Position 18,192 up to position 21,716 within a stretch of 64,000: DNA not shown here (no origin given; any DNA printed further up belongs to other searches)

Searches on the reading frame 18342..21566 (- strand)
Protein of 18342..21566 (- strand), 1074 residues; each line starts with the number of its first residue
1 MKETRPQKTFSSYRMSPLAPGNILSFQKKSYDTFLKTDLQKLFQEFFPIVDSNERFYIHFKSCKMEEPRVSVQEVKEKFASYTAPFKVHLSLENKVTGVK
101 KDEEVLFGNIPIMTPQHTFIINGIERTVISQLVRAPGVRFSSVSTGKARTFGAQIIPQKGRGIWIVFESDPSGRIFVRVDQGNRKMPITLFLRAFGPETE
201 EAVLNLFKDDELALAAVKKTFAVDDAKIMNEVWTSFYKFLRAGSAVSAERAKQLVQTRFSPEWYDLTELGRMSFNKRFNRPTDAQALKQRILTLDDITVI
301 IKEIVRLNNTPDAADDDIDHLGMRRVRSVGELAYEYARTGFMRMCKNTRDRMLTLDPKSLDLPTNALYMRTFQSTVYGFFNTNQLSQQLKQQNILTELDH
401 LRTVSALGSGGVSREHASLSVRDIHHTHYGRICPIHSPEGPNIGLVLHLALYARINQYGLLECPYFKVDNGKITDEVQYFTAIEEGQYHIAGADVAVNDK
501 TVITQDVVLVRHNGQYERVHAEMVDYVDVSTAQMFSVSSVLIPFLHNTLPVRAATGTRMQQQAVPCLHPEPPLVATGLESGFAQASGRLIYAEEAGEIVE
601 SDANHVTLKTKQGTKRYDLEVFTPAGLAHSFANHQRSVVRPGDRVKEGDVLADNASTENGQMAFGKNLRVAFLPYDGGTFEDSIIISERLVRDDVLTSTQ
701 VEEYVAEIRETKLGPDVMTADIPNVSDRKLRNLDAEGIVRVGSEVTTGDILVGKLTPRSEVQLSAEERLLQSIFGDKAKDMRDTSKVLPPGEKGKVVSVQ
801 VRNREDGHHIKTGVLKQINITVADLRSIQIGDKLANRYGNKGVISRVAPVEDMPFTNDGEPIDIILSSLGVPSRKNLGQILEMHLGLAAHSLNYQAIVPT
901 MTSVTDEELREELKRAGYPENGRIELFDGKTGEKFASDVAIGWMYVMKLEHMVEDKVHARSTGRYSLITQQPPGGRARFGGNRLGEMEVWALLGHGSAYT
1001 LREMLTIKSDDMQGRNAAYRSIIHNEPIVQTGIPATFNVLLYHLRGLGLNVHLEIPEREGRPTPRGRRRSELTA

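Call 14: search_protein_families(library=ncbifam, proteins=[window:18342-21566:-], max_evalue=0.00001)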
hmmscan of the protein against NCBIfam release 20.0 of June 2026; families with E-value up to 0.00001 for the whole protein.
window:18342-21566:- (1074 aa): 7 families
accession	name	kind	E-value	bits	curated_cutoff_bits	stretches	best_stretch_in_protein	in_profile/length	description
NF001616.1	PRK00405.1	equivalog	0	1207.8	896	1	16-1053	11-1094/1096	DNA-directed RNA polymerase subunit beta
TIGR02013.1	rpoB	equivalog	0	1173.2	801.15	3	216-805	299-892/1238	DNA-directed RNA polymerase subunit beta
NF007172.0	PRK09603.1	equivalog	4.7e-248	826.3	5372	4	201-803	345-945/2890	DNA-directed RNA polymerase subunit beta/beta'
NF011417.0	PRK14844.1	equivalog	2.4e-238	794.5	4632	4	217-804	368-956/2839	DNA-directed RNA polymerase subunit beta/beta'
NF006335.0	PRK08565.1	equivalog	1.2e-103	347.6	1402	2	664-1012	713-1052/1116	DNA-directed RNA polymerase subunit B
TIGR03670.1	rpoB_arch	equivalog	2e-71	241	811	1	663-1012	196-536/599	DNA-directed RNA polymerase subunit B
NF007175.0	PRK09606.1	equivalog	5.7e-27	94.3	355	1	95-457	124-472/496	DNA-directed RNA polymerase subunit B''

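Call 65: list_cluster_members(proteins=[window:18342-21566:-, window:14632-18315:-, window:33143-34426:-, window:39037-39969:-, window:61522-62751:-, window:59089-60417:-, window:26783-28423:-, window:40699-41562:-, window:36468-38981:-, window:58127-59092:+])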
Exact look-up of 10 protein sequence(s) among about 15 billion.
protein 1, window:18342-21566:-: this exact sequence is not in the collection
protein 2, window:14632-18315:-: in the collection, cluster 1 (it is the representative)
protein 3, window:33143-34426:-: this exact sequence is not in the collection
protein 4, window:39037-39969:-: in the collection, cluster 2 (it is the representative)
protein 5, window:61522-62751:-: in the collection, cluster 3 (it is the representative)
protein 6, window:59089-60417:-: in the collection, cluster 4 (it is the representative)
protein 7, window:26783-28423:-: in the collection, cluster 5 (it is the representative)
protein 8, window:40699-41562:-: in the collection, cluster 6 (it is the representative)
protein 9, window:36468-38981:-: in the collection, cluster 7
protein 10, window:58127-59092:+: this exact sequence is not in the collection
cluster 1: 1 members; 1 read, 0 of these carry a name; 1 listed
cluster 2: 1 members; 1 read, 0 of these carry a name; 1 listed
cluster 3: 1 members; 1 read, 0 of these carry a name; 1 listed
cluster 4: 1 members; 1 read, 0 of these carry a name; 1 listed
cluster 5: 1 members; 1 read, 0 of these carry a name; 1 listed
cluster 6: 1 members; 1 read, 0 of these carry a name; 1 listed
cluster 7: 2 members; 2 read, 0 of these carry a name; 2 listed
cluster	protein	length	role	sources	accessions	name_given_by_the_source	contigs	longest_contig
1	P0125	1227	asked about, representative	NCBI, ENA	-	-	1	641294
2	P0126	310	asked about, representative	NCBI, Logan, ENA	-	-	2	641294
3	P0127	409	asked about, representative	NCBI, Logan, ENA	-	-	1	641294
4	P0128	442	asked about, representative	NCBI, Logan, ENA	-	-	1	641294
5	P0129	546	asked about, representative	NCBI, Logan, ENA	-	-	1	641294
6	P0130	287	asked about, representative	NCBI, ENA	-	-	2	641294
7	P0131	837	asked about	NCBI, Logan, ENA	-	-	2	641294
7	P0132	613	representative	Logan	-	-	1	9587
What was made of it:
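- On Candidate Phyla Radiation (Patescibacteria) genome: The proteins found in the look-up (RpoC and six others) are in clusters of one or two unnamed sequences at 90% identity, all on one 641,294-bp contig (call 65).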
